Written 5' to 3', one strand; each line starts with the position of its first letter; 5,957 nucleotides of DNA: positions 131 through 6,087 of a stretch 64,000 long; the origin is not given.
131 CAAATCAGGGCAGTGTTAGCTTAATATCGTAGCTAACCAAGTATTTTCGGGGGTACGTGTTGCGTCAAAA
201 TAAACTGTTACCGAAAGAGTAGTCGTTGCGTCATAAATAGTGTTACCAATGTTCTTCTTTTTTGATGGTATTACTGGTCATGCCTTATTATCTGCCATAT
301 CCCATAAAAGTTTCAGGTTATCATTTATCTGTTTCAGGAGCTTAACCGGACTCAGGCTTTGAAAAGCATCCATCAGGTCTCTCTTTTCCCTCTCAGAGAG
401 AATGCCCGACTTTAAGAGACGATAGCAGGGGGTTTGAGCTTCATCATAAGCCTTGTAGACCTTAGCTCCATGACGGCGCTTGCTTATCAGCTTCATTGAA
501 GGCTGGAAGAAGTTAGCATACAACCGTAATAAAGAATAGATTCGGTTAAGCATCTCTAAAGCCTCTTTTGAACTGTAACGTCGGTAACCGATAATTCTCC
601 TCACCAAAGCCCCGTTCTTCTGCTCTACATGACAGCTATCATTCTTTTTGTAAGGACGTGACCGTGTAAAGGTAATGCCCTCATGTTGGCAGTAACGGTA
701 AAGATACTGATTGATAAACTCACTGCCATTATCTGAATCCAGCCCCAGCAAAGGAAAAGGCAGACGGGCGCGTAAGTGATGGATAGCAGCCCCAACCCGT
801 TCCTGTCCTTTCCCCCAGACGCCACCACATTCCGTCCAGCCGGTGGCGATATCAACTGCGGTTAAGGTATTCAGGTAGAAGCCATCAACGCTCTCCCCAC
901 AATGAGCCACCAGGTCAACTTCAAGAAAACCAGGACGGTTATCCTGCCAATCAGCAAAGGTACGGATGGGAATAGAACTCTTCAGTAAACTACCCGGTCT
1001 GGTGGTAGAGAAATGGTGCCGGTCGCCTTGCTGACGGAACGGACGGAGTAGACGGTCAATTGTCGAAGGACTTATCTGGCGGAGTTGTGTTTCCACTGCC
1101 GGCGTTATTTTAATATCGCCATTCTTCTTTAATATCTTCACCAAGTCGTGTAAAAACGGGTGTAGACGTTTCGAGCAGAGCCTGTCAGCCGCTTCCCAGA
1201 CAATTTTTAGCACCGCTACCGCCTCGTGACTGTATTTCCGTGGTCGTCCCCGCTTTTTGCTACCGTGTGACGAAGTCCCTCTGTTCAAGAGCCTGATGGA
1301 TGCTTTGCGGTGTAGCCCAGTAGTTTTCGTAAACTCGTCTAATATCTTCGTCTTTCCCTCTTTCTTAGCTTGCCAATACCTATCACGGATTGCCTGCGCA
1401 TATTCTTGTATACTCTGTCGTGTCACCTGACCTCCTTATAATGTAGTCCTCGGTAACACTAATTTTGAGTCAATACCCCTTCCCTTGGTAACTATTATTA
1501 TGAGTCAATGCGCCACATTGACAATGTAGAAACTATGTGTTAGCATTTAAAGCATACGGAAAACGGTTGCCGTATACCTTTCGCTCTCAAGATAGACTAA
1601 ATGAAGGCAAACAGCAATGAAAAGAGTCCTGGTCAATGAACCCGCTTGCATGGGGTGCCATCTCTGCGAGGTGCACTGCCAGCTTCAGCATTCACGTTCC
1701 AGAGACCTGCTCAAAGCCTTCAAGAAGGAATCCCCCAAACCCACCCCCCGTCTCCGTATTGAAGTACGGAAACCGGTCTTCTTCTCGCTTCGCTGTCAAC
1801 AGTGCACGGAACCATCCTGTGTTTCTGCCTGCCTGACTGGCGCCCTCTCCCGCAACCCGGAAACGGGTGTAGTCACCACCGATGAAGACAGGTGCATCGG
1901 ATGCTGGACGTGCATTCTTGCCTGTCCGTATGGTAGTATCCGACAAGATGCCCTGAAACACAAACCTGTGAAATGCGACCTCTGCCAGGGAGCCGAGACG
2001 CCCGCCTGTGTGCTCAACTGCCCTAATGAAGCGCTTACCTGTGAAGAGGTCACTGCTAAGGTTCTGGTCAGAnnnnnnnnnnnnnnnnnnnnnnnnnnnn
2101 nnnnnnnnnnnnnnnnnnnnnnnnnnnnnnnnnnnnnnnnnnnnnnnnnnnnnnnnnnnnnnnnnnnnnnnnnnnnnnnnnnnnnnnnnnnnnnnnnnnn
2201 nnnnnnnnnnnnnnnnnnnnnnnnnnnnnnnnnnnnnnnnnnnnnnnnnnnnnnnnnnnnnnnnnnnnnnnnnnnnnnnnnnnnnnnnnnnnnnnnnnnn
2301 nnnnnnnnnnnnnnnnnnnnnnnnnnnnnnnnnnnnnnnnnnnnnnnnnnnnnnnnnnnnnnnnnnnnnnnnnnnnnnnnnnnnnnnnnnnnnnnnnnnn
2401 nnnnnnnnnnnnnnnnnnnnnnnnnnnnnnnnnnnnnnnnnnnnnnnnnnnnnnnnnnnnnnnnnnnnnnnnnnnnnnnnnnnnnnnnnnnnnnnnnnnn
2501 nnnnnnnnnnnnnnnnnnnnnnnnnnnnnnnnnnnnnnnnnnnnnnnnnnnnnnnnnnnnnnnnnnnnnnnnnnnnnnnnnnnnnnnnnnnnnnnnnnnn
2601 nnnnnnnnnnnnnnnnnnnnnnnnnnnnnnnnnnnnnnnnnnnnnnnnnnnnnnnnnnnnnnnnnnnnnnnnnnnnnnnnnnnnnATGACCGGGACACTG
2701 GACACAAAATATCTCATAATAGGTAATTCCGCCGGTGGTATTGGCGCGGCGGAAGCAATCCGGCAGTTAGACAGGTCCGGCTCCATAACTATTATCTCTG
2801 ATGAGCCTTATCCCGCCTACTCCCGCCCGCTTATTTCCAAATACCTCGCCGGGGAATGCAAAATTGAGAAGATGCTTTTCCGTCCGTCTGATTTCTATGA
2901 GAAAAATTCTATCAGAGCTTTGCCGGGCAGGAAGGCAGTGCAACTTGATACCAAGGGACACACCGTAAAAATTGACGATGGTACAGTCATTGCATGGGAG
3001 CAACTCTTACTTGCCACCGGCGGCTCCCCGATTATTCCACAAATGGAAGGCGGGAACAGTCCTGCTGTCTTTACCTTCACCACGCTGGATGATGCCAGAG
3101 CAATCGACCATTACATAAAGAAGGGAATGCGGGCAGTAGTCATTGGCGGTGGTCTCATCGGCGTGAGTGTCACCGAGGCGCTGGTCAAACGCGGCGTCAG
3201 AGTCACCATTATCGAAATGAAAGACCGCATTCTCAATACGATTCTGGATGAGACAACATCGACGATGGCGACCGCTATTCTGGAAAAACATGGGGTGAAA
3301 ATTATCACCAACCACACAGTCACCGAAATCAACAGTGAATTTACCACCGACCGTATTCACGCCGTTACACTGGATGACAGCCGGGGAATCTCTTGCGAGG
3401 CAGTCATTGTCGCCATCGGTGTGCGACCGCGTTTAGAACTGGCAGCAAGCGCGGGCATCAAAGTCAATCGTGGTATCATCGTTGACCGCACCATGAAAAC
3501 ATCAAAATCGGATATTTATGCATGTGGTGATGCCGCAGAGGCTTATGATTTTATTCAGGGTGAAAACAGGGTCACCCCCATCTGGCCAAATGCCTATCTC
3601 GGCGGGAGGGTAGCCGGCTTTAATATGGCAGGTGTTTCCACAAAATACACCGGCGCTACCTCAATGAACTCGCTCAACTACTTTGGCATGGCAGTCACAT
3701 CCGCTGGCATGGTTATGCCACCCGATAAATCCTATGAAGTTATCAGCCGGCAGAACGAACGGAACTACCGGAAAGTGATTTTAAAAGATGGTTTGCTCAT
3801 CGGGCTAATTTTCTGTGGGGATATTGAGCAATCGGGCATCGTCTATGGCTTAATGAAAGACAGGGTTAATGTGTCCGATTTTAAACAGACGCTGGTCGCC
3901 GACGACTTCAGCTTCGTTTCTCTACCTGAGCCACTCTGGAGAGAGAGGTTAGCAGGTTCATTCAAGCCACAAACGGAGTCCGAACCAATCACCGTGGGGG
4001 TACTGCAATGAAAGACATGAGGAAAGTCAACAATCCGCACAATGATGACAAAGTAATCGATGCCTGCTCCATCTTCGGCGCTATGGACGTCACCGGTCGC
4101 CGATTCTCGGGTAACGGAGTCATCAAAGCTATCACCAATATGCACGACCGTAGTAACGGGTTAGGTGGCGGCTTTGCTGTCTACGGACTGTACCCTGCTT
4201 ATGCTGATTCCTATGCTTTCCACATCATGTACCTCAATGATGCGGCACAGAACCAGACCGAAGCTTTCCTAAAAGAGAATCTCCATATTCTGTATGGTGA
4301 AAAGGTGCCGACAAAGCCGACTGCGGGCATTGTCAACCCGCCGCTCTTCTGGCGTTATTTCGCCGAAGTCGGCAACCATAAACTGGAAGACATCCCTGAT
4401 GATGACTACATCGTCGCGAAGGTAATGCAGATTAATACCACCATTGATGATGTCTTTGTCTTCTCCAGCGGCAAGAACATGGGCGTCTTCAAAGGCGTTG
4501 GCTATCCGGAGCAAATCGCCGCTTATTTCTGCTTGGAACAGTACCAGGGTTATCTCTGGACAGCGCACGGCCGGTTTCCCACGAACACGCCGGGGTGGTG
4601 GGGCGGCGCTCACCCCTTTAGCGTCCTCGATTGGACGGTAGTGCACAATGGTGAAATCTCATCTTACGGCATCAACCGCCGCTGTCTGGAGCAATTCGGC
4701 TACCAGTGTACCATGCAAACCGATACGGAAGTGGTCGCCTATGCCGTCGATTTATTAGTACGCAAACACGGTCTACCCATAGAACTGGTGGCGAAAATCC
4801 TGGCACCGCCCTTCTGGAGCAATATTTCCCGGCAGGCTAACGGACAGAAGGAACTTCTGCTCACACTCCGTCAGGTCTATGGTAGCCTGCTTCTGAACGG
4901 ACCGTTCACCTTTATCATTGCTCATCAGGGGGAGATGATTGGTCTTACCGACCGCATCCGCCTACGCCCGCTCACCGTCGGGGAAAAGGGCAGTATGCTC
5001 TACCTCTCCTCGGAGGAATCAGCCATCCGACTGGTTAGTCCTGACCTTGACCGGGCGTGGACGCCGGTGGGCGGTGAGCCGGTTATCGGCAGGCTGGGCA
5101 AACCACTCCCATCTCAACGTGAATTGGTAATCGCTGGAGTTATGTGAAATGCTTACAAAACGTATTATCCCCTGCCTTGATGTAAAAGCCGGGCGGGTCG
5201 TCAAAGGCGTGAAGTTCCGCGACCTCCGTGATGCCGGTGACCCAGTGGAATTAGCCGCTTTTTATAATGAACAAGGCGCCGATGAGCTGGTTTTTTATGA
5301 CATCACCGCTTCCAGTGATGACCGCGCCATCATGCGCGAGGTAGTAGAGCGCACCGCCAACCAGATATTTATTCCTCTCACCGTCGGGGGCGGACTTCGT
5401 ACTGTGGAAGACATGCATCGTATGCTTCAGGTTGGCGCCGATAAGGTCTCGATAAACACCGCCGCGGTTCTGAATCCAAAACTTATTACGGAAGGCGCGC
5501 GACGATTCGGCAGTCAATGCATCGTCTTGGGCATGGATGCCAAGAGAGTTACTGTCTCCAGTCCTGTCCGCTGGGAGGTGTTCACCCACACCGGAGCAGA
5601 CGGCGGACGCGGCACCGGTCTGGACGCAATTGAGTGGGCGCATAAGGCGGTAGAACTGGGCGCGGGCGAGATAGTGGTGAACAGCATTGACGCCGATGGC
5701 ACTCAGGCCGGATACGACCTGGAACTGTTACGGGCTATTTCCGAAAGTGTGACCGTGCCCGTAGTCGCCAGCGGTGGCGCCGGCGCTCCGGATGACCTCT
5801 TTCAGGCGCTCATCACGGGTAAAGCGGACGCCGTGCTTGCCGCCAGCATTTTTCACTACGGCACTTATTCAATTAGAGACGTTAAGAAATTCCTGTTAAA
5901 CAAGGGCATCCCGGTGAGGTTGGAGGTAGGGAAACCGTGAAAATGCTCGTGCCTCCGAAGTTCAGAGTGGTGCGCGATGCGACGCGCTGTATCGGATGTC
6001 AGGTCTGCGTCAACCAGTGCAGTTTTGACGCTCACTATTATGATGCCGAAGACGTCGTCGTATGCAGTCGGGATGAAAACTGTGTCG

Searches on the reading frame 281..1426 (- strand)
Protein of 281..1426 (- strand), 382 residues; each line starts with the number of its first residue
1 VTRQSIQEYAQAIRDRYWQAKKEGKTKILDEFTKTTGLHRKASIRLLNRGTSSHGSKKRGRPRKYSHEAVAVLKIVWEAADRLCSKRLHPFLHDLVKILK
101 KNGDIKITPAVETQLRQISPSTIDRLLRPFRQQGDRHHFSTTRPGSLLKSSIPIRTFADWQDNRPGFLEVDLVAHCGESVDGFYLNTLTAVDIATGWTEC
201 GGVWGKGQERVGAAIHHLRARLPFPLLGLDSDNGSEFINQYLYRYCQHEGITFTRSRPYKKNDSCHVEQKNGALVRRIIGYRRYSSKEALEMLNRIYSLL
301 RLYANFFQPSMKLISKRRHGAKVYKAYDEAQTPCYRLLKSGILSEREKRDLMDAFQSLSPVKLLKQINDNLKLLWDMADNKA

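Call 50: search_protein_families(library=pfam, proteins=[window:281-1426:-], max_evalue=0.001)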
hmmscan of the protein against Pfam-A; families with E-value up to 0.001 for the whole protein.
window:281-1426:- (382 aa): 1 family
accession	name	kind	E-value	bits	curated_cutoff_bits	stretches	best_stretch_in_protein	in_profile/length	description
PF00665.32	rve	-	2e-06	28.4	32.6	1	167-260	7-101/102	Integrase core domain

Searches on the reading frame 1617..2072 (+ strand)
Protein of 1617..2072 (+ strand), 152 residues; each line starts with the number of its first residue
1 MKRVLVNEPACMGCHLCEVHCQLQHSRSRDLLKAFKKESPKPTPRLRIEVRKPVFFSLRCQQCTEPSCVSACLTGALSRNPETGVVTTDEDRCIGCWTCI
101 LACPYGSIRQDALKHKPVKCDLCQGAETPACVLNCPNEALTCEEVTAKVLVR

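Call 50: search_protein_families(library=pfam, proteins=[window:1617-2072:+], max_evalue=0.001)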
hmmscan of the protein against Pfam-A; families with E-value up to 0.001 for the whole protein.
window:1617-2072:+ (152 aa): 9 families
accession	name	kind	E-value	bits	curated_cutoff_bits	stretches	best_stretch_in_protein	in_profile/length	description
PF13247.11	Fer4_11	-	4.1e-16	59.4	26.2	1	54-142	4-97/100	4Fe-4S dicluster domain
PF12838.12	Fer4_7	-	1.2e-10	42.1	27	2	59-106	1-51/52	4Fe-4S dicluster domain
PF12837.12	Fer4_6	-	5.5e-10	39.2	25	1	85-108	1-24/24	4Fe-4S binding domain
PF13187.11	Fer4_9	-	1.6e-09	38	27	2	59-107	1-51/52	4Fe-4S dicluster domain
PF00037.32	Fer4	-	1.8e-09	37.5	21.1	1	87-109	2-24/24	4Fe-4S binding domain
PF12797.12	Fer4_2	-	2.2e-08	34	24.5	1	86-105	3-22/22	4Fe-4S binding domain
PF14697.11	Fer4_21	-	6.6e-07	29.8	35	1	89-140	4-57/59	4Fe-4S dicluster domain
PF13237.11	Fer4_10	-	9.7e-06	25.9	25.5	1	88-136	4-53/53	4Fe-4S dicluster domain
PF25160.1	LdpA_Fe-S-bd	-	0.00011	22.3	27.6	1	62-111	4-46/49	LdpA Fe-S cluster-binding domain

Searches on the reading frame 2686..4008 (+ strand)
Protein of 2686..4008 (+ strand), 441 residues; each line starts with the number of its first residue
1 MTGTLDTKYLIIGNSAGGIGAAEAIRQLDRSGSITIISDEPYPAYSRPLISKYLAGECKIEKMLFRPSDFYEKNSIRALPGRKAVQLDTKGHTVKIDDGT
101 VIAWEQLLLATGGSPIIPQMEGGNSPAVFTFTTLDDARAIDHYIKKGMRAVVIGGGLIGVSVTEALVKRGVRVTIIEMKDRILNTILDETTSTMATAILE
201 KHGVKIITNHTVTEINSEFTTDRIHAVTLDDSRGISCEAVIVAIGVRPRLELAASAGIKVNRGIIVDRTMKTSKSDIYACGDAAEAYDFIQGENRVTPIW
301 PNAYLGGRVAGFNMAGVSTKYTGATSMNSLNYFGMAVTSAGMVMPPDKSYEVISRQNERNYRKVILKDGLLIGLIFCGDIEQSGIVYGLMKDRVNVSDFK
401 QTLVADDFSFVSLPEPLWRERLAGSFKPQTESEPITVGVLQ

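Call 50: search_protein_families(library=pfam, proteins=[window:2686-4008:+], max_evalue=0.001)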
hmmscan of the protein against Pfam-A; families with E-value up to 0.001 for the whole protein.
window:2686-4008:+ (441 aa): 10 families
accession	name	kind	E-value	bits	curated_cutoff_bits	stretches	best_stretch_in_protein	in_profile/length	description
PF07992.20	Pyr_redox_2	-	2.2e-59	201.7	26.1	1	8-294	2-278/291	Pyridine nucleotide-disulphide oxidoreductase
PF00070.33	Pyr_redox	-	1.1e-19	71.1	22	1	149-218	1-69/82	Pyridine nucleotide-disulphide oxidoreductase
PF18267.7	Rubredoxin_C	-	6.5e-13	48.9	25.9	1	327-392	2-68/70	Rubredoxin NAD+ reductase C-terminal domain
PF01266.30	DAO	-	1e-09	38.9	27.9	1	150-181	2-33/353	FAD dependent oxidoreductase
PF13738.12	Pyr_redox_3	-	1.9e-08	34.4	30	1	84-281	106-305/305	Pyridine nucleotide-disulphide oxidoreductase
PF03486.20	HI0933_like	-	9.3e-07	29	50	0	195-247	115-165/244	HI0933-like protein Rossmann domain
PF13450.12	NAD_binding_8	-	1.1e-05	26.1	21.9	1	152-182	1-31/68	NAD(P)-binding Rossmann-like domain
PF01593.30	Amino_oxidase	-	2.1e-05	24.4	19.8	1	192-247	204-257/443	Flavin containing amine oxidoreductase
PF02737.24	3HCDH_N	-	7.4e-05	23.2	22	1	151-216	3-68/180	3-hydroxyacyl-CoA dehydrogenase, NAD binding domain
PF13434.12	Lys_Orn_oxgnase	-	0.00086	19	21.3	0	97-176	141-217/339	L-lysine 6-monooxygenase/L-ornithine 5-monooxygenase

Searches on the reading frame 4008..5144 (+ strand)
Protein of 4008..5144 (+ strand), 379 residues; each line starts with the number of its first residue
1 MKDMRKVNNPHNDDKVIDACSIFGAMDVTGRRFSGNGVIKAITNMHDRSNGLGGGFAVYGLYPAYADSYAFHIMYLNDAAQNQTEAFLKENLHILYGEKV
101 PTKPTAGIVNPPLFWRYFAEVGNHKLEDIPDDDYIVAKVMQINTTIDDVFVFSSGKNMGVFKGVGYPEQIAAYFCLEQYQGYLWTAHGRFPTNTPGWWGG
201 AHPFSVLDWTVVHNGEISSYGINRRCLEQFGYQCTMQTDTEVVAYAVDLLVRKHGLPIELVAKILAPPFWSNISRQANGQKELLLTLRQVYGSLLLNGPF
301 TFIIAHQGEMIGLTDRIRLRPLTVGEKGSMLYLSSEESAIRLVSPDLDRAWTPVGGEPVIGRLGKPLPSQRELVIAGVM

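Call 50: search_protein_families(library=pfam, proteins=[window:4008-5144:+], max_evalue=0.001)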
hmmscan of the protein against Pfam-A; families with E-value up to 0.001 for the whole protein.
window:4008-5144:+ (379 aa): 3 families
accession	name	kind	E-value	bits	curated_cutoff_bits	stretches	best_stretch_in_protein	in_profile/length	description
PF00310.26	GATase_2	-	1.6e-09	37.4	19.9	1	81-224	91-242/420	Glutamine amidotransferases class-II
PF13522.11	GATase_6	-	5.5e-09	36.6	27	1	192-252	21-78/130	Glutamine amidotransferase domain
PF13537.11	GATase_7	-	1.4e-08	35.2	25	0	203-247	15-62/123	Glutamine amidotransferase domain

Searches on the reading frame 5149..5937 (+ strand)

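Call 50: search_protein_families(library=pfam, proteins=[window:5149-5937:+], max_evalue=0.001)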
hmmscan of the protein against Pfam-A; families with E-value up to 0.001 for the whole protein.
window:5149-5937:+ (263 aa): 7 families
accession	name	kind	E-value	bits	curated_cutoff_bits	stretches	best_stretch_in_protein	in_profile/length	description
PF00977.27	His_biosynth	-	6.3e-81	271.6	23.6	1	5-240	1-227/228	Histidine biosynthesis protein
PF05690.20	ThiG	-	1e-06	28.8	23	0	184-233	156-205/247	Thiazole biosynthesis protein ThiG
PF03060.21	NMO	-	1.2e-06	28.6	28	0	160-232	145-222/331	Nitronate monooxygenase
PF01207.24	Dus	-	3e-05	23.8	20.4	0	67-117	177-227/311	Dihydrouridine synthase (Dus)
PF01180.27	DHO_dh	-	0.00029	20.6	27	0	62-109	230-275/291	Dihydroorotate dehydrogenase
PF04309.18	G3P_antiterm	-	0.00058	19.8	27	0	60-105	125-170/173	Glycerol-3-phosphate responsive antiterminator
PF02581.23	TMP-TENI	-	0.00059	19.7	27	0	165-213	109-160/180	Thiamine monophosphate synthase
